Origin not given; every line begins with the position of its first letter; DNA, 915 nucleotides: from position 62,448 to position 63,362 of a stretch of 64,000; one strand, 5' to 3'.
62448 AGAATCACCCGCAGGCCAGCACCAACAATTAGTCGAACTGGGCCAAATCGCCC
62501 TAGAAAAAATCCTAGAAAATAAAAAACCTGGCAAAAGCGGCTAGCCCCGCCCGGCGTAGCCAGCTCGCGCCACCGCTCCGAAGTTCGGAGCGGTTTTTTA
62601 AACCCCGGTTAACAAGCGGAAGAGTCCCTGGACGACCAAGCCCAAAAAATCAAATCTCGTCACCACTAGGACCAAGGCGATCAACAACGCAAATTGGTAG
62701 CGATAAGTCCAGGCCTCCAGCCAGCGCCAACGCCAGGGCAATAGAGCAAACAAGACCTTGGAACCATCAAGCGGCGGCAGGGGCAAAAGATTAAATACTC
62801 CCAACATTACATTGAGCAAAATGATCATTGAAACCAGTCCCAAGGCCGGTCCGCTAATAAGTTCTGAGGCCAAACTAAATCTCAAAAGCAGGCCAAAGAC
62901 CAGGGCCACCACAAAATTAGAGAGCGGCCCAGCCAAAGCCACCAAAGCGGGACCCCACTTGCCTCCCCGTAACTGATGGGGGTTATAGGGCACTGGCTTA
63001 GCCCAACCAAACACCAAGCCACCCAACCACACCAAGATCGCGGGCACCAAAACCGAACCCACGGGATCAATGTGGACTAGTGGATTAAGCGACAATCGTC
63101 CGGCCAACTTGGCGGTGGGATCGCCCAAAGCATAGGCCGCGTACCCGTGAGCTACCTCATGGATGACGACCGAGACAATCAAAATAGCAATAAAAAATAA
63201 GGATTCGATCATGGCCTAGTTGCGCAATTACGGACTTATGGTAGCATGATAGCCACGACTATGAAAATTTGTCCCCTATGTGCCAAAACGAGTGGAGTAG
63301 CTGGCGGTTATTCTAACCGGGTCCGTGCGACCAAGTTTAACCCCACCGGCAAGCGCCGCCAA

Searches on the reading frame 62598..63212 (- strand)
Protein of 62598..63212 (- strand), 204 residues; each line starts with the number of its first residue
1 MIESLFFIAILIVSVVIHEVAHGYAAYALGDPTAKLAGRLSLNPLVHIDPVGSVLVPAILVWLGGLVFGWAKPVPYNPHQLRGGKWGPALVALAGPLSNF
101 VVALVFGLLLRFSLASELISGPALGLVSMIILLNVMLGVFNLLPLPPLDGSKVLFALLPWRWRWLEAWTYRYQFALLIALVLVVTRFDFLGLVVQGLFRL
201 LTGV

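Call 84: search_protein_families(library=pfam, proteins=[window:62598-63212:-], max_evalue=0.001)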
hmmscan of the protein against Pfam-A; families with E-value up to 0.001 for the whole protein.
window:62598-63212:- (204 aa): 1 family
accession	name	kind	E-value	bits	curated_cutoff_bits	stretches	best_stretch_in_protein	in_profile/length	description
PF02163.28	Peptidase_M50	-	5.3e-15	55.8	27.2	1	6-178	1-219/221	Peptidase family M50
